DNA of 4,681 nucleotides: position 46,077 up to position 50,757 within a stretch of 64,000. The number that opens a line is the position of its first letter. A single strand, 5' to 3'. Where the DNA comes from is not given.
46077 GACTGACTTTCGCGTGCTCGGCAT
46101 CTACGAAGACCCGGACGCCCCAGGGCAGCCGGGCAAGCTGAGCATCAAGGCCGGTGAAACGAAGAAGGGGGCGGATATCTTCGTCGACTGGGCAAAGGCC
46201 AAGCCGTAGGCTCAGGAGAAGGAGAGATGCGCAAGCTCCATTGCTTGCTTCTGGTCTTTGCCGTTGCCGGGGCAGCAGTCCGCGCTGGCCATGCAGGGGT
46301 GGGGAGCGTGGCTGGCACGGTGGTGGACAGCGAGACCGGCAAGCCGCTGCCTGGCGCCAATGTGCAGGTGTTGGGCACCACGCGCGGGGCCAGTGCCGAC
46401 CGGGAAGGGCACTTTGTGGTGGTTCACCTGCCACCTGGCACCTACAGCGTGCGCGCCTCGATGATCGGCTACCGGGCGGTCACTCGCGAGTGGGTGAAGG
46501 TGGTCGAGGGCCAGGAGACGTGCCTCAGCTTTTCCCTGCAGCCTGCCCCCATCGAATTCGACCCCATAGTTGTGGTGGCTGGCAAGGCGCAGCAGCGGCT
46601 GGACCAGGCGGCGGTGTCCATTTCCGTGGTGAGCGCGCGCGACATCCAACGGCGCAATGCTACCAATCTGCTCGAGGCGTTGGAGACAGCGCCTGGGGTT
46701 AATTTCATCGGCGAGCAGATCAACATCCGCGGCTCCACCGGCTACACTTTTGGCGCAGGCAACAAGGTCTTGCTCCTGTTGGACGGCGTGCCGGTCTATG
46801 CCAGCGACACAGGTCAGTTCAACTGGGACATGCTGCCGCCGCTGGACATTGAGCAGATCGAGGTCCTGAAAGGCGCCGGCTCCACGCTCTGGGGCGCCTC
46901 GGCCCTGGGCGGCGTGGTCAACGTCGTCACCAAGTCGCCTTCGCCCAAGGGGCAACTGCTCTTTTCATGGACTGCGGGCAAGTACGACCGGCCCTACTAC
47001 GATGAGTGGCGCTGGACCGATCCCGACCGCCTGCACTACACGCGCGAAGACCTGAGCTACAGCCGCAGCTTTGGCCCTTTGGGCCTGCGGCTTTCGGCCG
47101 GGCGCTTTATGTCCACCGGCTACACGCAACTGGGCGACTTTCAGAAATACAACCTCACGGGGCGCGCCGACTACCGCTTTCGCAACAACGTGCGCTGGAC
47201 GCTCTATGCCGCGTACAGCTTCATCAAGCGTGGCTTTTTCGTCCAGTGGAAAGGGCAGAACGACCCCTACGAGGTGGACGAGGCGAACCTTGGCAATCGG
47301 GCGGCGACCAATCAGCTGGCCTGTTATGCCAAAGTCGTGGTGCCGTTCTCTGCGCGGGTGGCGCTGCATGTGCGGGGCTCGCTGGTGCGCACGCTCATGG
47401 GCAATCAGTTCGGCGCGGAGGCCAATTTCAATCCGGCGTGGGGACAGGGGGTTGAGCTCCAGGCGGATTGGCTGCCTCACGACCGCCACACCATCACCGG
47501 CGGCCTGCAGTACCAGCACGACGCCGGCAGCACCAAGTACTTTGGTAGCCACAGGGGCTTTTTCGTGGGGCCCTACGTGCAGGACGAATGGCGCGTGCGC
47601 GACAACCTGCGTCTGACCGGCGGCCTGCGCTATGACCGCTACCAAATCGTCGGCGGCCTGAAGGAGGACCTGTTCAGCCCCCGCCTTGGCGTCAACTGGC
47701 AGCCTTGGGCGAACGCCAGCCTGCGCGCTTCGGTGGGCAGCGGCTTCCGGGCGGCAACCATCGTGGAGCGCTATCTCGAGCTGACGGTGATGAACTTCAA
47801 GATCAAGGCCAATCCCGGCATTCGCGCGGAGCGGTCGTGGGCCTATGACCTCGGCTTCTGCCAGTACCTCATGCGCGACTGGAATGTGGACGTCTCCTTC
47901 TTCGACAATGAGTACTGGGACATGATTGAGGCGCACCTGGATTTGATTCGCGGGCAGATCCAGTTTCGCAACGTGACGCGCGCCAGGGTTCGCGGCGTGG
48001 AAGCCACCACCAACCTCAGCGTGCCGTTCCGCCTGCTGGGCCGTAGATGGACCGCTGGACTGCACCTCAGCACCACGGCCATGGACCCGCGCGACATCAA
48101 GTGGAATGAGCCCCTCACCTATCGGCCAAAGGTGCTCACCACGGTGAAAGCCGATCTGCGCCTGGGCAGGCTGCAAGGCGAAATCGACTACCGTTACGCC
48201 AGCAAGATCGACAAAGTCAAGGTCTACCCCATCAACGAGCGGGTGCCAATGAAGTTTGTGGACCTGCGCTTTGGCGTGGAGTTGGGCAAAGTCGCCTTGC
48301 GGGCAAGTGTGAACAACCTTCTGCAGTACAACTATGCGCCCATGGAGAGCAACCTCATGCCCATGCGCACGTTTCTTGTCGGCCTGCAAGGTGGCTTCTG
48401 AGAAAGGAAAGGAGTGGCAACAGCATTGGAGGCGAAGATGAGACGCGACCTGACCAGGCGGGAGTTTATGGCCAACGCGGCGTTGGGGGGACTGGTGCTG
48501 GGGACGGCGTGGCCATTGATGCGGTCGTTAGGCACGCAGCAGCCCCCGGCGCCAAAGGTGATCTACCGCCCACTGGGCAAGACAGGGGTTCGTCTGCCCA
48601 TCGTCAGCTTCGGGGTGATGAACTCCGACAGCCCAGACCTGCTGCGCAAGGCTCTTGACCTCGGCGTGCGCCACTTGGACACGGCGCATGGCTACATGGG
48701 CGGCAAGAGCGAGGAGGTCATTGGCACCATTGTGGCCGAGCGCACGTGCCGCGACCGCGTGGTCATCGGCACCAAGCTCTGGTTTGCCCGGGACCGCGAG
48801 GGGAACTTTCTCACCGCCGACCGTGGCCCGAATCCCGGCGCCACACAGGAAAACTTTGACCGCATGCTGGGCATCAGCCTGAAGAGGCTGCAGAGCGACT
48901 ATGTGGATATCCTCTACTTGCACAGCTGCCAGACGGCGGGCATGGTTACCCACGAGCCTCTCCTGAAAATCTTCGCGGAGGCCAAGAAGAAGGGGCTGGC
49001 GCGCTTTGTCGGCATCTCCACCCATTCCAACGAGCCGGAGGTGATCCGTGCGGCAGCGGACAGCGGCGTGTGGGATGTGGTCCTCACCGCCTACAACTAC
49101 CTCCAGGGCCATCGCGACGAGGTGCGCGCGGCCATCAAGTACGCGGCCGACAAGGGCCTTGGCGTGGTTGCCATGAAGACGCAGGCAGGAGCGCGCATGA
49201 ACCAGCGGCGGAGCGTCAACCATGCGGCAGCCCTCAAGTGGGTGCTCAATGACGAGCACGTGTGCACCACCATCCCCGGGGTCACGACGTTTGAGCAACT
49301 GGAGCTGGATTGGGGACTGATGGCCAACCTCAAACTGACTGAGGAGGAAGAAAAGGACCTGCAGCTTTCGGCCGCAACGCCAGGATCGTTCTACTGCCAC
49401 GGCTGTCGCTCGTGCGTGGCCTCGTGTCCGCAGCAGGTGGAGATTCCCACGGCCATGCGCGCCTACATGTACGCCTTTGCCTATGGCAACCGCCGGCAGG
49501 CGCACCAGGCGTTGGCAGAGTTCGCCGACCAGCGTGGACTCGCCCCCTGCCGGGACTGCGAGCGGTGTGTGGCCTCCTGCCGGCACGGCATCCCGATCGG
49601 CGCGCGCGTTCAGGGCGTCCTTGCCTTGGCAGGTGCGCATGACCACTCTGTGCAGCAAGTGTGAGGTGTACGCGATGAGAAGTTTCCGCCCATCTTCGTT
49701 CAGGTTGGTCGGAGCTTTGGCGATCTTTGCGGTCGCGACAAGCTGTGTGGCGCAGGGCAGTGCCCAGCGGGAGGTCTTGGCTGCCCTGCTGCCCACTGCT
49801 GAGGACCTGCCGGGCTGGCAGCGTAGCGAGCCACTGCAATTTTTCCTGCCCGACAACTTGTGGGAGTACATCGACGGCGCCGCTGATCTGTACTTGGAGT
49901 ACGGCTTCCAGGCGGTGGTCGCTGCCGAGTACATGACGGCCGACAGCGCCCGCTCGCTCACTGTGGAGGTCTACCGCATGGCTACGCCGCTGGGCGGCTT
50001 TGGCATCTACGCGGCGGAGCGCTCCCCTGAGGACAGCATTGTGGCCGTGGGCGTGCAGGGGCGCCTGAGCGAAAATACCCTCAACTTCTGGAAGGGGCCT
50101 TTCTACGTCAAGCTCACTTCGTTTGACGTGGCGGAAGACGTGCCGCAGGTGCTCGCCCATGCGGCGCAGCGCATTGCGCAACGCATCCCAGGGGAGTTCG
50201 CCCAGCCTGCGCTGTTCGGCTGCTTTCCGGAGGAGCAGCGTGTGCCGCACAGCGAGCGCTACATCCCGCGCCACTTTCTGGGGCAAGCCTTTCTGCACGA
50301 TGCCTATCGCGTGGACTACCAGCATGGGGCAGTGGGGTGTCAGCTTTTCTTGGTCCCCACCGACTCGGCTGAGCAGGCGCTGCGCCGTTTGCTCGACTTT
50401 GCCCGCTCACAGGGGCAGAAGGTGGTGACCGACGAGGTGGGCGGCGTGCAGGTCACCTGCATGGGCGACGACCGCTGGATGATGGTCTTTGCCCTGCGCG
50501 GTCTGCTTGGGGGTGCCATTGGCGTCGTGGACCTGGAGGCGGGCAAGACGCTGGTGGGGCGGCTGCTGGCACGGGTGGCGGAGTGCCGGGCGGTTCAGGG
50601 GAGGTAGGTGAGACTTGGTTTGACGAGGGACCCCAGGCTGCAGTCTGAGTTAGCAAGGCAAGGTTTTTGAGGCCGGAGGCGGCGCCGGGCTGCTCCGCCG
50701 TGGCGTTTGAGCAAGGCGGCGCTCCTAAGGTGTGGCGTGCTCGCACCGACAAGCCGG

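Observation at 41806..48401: Tandem T9SS-cargo paralogs of unknown function next to a lipoprotein and a TonB-dependent receptor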

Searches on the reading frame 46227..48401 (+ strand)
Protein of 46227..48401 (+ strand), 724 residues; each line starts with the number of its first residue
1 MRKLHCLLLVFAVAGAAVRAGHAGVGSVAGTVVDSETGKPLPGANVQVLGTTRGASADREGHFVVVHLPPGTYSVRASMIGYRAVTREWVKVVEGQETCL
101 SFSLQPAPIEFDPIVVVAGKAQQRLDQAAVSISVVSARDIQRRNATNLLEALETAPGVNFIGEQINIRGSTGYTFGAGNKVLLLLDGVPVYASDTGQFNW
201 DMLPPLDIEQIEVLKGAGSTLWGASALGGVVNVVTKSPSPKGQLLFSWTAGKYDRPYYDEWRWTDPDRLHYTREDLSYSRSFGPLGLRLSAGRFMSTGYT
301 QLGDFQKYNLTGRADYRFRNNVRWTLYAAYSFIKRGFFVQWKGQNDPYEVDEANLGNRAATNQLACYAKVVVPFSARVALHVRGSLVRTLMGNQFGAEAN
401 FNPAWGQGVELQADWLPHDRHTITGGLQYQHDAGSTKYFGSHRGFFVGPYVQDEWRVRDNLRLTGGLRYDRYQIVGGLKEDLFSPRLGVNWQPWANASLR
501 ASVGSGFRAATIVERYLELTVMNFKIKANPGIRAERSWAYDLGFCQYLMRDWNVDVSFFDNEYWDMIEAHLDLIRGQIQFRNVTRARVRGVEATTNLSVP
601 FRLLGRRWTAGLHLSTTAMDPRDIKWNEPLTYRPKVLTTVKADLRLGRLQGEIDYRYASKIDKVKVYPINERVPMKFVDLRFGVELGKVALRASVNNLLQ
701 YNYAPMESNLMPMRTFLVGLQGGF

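Call 7: search_protein_families(library=pfam, proteins=[window:46227-48401:+], max_evalue=0.1)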
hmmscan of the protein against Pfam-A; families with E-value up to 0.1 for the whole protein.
window:46227-48401:+ (724 aa): 8 families
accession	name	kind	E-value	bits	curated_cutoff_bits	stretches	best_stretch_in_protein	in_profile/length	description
PF00593.30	TonB_dep_Rec_b-barrel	-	1.4e-36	127.8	27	1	270-698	15-436/436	TonB dependent receptor-like, beta-barrel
PF07715.20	Plug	-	1.9e-25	89.9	23.9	1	126-230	3-107/107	TonB-dependent Receptor Plug Domain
PF13620.12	CarboxypepD_reg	-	5.2e-20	72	32.3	1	27-105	1-82/82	Carboxypeptidase regulatory-like domain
PF13715.12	CarbopepD_reg_2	-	4.3e-17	62.4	32.2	1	28-116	1-88/88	CarboxypepD_reg-like domain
PF25183.1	OMP_b-brl_4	-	4.2e-08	32.5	30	1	432-473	353-394/838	Outer membrane beta barrel domain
PF17802.7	SpaA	-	0.0029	18.2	23.1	1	27-86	2-69/91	Prealbumin-like fold domain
PF08308.17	PEGA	-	0.03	14.7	20.8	1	65-106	29-69/71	PEGA domain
PF23374.1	Fn3_arc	-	0.036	14.6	28.9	1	27-78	22-70/78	Archaeal fibronectin-III type-like domain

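Call 8: search_protein_families(library=ncbifam, proteins=[window:46227-48401:+], max_evalue=0.1)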
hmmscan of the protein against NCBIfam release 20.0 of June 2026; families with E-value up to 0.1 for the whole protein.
window:46227-48401:+ (724 aa): 35 families (the best 25 are shown)
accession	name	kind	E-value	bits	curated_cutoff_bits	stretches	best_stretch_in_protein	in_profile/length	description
TIGR01785.1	TonB-hemin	subfamily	1.7e-47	162.3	316.85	2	409-719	327-672/677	TonB-dependent heme/hemoglobin receptor family protein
TIGR01786.1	TonB-hemlactrns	subfamily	5.5e-42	144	323.75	2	362-711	383-694/719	TonB-dependent hemoglobin/transferrin/lactoferrin family receptor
NF053590.1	TonB_dep_TOL0244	equivalog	3.5e-40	138.2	645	2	117-252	17-156/604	TOL_0244 family TonB-dependent receptor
TIGR04056.1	OMP_RagA_SusC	subfamily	8.3e-34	117.1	368.25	1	28-239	3-207/981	SusC/RagA family TonB-linked outer membrane protein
TIGR01779.1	TonB-B12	equivalog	2.2e-31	109.1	599.7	2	106-253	24-171/614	TonB-dependent vitamin B12 receptor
NF010010.0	PRK13483.1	equivalog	1.9e-29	102.2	927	2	111-237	33-164/660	ligand-gated channel protein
TIGR01783.1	TonB-siderophor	subfamily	4.2e-29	101.7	223.5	2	129-256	3-130/649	TonB-dependent siderophore receptor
NF007926.1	PRK10641.1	equivalog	1.1e-28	100.2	836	2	110-254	26-172/617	TonB-dependent vitamin B12 receptor BtuB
NF010012.0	PRK13486.1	equivalog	2.2e-26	92.5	924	2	98-239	12-161/696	TonB-dependent receptor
NF007478.2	PRK10064.1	equivalog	1.2e-24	86.6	745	2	109-237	28-159/663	catecholate siderophore receptor CirA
NF010048.1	PRK13524.1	subfamily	2.2e-24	85.9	493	2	110-241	39-181/744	FepA family TonB-dependent siderophore receptor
NF010038.0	PRK13513.1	equivalog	5.9e-24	84.6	942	2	110-237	34-166/659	ligand-gated channel protein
NF050067.1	TonBEntbctnRecCfrA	equivalog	9.9e-23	80.3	1200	2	109-241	24-163/698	TonB-dependent ferric enterobactin receptor CfrA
NF010051.0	PRK13528.1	subfamily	2.4e-21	75.7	583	2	115-241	37-177/727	FepA family TonB-dependent siderophore receptor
NF010011.0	PRK13484.1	equivalog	1.5e-20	73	1197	2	112-237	31-160/682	IreA family TonB-dependent siderophore receptor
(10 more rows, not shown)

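Call 30: search_solved_structures(query=window:46227-48401:+, max_evalue=0.001)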
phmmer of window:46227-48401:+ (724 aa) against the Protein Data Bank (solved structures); distinct sequences matched with E-value up to 0.001: 53.
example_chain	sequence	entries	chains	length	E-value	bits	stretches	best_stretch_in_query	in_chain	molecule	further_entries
2hdf_A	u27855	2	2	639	2.7e-22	82.5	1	112-241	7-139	Colicin I receptor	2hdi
9nn6_A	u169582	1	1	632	6.3e-22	81.3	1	114-241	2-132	Colicin I receptor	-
5fp2_A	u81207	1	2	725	2.1e-18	69.6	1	116-241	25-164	FERRIC ENTEROBACTIN RECEPTOR PIRA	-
9dhe_A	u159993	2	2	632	2.1e-17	66.3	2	116-235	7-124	TonB-dependent receptor | Outer membrane heme/hemoglobin receptor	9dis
9dir_B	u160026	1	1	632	2.8e-17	65.9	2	116-235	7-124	Outer membrane heme/hemoglobin receptor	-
9gbc_A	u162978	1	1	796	3.8e-17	65.4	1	8-254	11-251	TonB-linked outer membrane receptor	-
3fhh_A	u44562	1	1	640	1.3e-16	63.7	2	116-235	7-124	Outer membrane heme receptor ShuA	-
8the_A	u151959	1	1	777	1.4e-16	63.6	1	110-239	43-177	Heme/hemoglobin uptake outer membrane receptor PhuR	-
1fep_A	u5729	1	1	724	1.1e-14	57.3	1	107-259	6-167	FERRIC ENTEROBACTIN RECEPTOR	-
5mzs_A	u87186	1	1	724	1.5e-14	56.9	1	115-238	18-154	Ferric enterobactin receptor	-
6r1f_A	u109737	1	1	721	1.5e-14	56.9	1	115-238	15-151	Ferric enterobactin receptor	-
5out_A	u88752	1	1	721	1.9e-14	56.5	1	115-238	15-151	Ferric enterobactin receptor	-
5m9b_A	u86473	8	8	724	1.9e-14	56.5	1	115-238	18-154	Ferric enterobactin receptor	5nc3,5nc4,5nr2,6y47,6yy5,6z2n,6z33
6i2j_A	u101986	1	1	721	2e-14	56.5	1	115-238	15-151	Ferric enterobactin receptor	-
6q5e_A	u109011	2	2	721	2e-14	56.4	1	115-238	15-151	Ferric enterobactin receptor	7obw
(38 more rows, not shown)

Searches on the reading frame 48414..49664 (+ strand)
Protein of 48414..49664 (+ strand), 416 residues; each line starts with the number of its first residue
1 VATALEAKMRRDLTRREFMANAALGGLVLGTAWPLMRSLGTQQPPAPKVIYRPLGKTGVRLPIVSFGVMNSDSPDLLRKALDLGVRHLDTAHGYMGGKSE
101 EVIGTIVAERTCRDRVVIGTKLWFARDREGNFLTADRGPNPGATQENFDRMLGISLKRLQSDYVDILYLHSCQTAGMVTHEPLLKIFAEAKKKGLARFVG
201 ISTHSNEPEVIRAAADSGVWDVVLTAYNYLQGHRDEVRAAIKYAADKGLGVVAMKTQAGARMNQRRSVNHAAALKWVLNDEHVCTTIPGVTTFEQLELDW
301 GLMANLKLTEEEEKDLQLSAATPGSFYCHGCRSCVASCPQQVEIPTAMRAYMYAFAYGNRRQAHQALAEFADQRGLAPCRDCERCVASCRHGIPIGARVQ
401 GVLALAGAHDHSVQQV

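Call 7: search_protein_families(library=pfam, proteins=[window:48414-49664:+], max_evalue=0.1)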
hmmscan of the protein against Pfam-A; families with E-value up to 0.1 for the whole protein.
window:48414-49664:+ (416 aa): 11 families
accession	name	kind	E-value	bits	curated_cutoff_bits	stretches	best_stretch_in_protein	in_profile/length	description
PF00248.27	Aldo_ket_red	-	2.5e-33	115.8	24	2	71-262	19-197/291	Aldo/keto reductase family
PF13187.11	Fer4_9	-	4.5e-07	30.2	27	1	327-392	1-50/52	4Fe-4S dicluster domain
PF13534.11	Fer4_17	-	4.5e-06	27.6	22.2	1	328-393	2-60/61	4Fe-4S dicluster domain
PF13237.11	Fer4_10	-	1.8e-05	25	25.5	1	327-389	8-52/53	4Fe-4S dicluster domain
PF13183.11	Fer4_8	-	8.9e-05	23.4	27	2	327-393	4-68/68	4Fe-4S dicluster domain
PF12838.12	Fer4_7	-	0.00088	20.1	27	1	328-393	2-52/52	4Fe-4S dicluster domain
PF13746.11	Fer4_18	-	0.00089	19.9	27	0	361-397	43-79/114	4Fe-4S dicluster domain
PF12800.12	Fer4_4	-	0.0026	18.4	24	1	328-340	4-16/17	4Fe-4S binding domain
PF17179.9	Fer4_22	-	0.0058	17.9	27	0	361-393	63-95/95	4Fe-4S dicluster domain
PF12837.12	Fer4_6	-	0.0063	16.9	25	0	328-341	9-22/24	4Fe-4S binding domain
PF14697.11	Fer4_21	-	0.077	13.6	35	0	327-340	40-53/59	4Fe-4S dicluster domain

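Call 8: search_protein_families(library=ncbifam, proteins=[window:48414-49664:+], max_evalue=0.1)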
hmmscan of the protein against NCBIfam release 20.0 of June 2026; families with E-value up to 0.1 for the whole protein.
window:48414-49664:+ (416 aa): 23 families
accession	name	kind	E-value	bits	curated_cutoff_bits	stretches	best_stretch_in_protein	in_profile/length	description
NF007388.0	PRK09912.1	subfamily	1.9e-18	66.5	448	2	48-208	12-174/346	L-glyceraldehyde 3-phosphate reductase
NF049922.1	MethglyxlRedYdjG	equivalog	9.9e-16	57.7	550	1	75-231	40-196/326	NADH-dependent methylglyoxal reductase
NF008377.0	PRK11172.1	equivalog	1e-13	51.1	327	1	75-313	20-244/267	2,5-didehydrogluconate reductase DkgB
TIGR01293.1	Kv_beta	subfamily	6.6e-13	48.4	365.4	1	50-212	2-161/319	voltage-dependent potassium channel subunit beta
NF007695.0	PRK10376.1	subfamily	3.1e-11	42.9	280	1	75-316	44-283/290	oxidoreductase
NF008598.0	PRK11565.1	equivalog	3.6e-09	36.1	425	1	59-222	13-157/275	2,5-didehydrogluconate reductase DkgA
NF007912.0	PRK10625.1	equivalog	6.4e-08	32.3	415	1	64-174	21-136/346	NADP(H)-dependent aldo-keto reductase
NF004898.0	PRK06259.1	equivalog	2.9e-06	26.2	385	2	328-395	136-204/488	fumarate reductase (CoM/CoB) subunit TfrB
NF006391.0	PRK08640.1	equivalog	0.00019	20.4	244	1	328-397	155-230/254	succinate dehydrogenase iron-sulfur subunit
TIGR00384.1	dhsB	subfamily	0.00037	20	88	1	314-347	184-217/222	succinate dehydrogenase and fumarate reductase iron-sulfur protein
NF004616.0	PRK05950.1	subfamily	0.00066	18.9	228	1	322-401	143-228/238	succinate dehydrogenase iron-sulfur subunit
NF005746.0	PRK07570.1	subfamily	0.00084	18.7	243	1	312-395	148-230/250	succinate dehydrogenase/fumarate reductase iron-sulfur subunit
TIGR01409.1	TAT_signal_seq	domain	0.0011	19.2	16.7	1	13-33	1-23/29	twin-arginine translocation signal domain-containing protein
TIGR00314.1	cdhA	equivalog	0.005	14.7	781.3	1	327-395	400-455/784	CO dehydrogenase/acetyl-CoA synthase complex subunit alpha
NF009226.0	PRK12576.1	equivalog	0.011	15.1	344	1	321-350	203-232/317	succinate dehydrogenase/fumarate reductase iron-sulfur subunit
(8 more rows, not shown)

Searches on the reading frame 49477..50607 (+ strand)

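Call 39: search_protein_families(library=pfam, proteins=[window:49477-50607:+], max_evalue=0.001)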
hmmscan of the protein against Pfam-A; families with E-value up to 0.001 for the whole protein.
window:49477-50607:+ (376 aa): 1 family
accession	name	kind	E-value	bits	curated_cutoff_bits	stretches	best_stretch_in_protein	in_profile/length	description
PF20244.3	DUF6599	-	2.8e-49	167.6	27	1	112-294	2-184/186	Family of unknown function (DUF6599)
